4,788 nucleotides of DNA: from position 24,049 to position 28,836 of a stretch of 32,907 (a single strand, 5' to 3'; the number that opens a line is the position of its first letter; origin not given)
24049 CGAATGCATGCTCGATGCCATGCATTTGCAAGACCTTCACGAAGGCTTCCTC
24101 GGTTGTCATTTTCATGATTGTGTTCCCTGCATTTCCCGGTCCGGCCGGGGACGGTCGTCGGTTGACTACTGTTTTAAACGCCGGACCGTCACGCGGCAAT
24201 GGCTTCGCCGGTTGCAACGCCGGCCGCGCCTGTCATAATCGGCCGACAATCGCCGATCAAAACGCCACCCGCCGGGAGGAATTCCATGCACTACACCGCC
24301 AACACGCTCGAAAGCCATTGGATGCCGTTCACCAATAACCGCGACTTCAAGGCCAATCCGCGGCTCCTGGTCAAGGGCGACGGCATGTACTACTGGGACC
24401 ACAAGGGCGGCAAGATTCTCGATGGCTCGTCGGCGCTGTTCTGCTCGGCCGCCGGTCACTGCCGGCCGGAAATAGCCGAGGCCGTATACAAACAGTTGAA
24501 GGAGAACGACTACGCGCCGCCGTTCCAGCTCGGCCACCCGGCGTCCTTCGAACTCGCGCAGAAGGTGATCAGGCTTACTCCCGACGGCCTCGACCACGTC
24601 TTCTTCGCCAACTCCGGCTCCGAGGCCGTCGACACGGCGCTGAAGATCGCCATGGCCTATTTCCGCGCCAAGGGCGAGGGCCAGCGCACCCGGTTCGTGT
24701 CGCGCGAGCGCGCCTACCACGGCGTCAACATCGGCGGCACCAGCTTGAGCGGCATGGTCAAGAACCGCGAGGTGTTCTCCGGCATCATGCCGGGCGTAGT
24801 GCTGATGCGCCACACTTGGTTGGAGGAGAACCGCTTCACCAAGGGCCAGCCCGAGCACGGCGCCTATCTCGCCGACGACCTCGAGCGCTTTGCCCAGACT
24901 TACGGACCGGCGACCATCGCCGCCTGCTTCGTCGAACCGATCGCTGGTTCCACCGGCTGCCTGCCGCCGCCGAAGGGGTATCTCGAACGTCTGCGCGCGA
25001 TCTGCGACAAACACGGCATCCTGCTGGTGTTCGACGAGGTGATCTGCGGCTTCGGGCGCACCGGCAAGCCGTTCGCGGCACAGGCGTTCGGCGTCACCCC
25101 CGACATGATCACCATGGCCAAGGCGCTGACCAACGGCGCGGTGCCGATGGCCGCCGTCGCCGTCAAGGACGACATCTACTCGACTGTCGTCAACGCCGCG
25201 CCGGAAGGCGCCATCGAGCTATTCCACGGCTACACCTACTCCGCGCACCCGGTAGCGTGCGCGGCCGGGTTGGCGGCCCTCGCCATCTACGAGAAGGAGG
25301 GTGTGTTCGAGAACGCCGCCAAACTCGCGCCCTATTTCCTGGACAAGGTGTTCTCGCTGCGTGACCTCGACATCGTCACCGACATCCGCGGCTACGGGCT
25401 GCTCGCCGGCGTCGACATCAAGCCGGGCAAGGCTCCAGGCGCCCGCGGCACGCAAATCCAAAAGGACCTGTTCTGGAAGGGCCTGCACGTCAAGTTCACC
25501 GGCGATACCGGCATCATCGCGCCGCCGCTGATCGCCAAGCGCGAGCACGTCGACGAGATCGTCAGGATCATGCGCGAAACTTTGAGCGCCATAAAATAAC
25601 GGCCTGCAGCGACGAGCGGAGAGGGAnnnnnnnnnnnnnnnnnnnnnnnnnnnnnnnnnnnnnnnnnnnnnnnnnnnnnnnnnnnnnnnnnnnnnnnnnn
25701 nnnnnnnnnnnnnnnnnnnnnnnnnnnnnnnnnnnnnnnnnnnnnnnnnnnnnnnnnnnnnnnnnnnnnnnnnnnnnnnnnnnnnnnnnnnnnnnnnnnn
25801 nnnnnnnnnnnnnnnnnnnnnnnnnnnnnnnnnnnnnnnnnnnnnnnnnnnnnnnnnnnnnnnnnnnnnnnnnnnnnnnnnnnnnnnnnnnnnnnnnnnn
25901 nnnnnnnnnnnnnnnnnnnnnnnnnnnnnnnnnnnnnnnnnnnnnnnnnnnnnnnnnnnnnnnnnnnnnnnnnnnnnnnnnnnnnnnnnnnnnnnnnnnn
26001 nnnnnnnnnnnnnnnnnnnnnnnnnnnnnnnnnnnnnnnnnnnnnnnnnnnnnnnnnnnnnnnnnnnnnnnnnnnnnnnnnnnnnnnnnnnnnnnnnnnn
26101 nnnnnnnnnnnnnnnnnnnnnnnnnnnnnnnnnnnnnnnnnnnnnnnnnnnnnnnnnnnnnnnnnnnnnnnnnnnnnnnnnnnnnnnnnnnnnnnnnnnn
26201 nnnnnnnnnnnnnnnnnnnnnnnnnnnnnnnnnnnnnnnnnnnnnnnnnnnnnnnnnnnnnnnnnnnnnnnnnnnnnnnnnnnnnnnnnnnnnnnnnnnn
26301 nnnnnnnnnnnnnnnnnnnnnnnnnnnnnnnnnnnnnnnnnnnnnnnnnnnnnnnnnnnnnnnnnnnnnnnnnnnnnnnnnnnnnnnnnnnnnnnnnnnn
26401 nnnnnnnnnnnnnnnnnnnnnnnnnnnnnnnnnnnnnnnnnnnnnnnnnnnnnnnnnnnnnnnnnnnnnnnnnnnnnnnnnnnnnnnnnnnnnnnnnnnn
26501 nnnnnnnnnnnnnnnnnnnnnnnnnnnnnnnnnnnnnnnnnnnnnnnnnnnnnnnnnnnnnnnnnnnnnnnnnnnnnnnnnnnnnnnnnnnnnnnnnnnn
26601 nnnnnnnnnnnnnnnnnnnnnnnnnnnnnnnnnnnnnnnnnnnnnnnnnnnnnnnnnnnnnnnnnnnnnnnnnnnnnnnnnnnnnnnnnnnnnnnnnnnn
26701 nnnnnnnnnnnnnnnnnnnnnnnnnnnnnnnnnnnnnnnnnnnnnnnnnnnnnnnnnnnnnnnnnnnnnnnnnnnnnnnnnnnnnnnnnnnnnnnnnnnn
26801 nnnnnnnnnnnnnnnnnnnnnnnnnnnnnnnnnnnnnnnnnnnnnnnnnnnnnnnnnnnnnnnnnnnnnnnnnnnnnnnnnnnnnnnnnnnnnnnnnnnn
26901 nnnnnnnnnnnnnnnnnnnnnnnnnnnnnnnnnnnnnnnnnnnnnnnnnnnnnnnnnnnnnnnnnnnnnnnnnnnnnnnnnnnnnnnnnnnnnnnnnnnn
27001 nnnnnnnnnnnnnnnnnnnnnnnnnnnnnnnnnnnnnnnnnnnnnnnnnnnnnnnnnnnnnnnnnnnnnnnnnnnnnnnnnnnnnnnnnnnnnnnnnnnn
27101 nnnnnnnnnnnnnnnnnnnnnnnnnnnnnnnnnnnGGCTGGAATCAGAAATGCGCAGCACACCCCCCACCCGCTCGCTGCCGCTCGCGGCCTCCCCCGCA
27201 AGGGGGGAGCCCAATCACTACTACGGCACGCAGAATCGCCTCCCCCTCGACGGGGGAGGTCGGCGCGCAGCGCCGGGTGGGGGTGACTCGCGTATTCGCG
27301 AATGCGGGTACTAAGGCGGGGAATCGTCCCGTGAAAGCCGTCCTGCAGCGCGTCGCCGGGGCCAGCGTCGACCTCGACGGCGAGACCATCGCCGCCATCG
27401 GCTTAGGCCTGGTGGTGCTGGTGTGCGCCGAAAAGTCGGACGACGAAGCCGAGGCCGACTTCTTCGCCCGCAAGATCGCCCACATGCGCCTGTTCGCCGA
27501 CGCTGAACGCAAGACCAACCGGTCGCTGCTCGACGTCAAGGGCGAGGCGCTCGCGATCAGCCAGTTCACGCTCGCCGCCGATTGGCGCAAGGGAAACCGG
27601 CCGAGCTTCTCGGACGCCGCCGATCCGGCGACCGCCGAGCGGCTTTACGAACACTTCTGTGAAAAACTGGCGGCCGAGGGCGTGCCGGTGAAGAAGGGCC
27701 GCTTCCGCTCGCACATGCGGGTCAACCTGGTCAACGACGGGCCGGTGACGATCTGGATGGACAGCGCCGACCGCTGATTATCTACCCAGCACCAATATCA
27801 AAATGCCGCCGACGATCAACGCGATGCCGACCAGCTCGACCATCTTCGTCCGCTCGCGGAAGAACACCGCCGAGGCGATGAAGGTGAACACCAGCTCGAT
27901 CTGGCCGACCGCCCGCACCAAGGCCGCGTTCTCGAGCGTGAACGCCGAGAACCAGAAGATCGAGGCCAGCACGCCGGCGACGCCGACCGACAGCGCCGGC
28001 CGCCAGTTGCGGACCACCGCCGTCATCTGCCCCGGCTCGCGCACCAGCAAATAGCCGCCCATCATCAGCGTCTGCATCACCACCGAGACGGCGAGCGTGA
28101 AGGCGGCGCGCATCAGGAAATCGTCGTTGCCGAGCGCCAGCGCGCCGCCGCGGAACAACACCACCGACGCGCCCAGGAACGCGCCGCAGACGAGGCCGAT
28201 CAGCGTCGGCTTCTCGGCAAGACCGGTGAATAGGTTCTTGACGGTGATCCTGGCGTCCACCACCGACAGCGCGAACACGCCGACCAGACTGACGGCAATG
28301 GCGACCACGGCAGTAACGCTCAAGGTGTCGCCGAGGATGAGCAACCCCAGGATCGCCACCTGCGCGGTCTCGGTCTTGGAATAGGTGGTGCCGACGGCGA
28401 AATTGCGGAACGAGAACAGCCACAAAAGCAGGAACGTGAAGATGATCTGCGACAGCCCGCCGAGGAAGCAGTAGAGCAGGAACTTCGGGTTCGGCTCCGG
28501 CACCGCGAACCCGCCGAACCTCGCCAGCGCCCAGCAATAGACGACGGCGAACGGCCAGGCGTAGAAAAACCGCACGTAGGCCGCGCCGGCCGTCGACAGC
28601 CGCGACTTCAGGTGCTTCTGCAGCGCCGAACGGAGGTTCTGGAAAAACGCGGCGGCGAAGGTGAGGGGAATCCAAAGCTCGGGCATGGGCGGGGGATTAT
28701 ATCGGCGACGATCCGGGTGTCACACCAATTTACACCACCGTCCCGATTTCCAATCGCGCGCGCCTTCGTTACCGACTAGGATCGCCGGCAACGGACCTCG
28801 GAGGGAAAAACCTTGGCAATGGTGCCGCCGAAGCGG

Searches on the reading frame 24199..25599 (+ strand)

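Call 70: search_protein_families(library=pfam, proteins=[window:24199-25599:+], max_evalue=0.00001)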
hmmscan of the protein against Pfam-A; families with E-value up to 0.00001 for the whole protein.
window:24199-25599:+ (466 aa): 1 family
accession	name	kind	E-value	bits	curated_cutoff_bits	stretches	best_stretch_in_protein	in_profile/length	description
PF00202.27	Aminotran_3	-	8.4e-87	291.9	30.5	1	54-461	10-402/403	Aminotransferase class-III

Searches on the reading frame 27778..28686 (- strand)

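Call 70: search_protein_families(library=pfam, proteins=[window:27778-28686:-], max_evalue=0.00001)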
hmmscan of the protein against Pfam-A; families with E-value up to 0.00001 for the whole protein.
window:27778-28686:- (302 aa): 1 family
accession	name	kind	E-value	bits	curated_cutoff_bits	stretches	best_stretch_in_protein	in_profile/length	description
PF00892.27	EamA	-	2.2e-15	57.6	28.2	2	196-299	32-134/135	EamA-like transporter family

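Call 94: search_protein_families(library=pfam, proteins=[window:27782-28675:-], max_evalue=0.0001)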
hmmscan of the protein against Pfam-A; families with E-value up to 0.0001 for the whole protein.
window:27782-28675:- (297 aa): 0 families
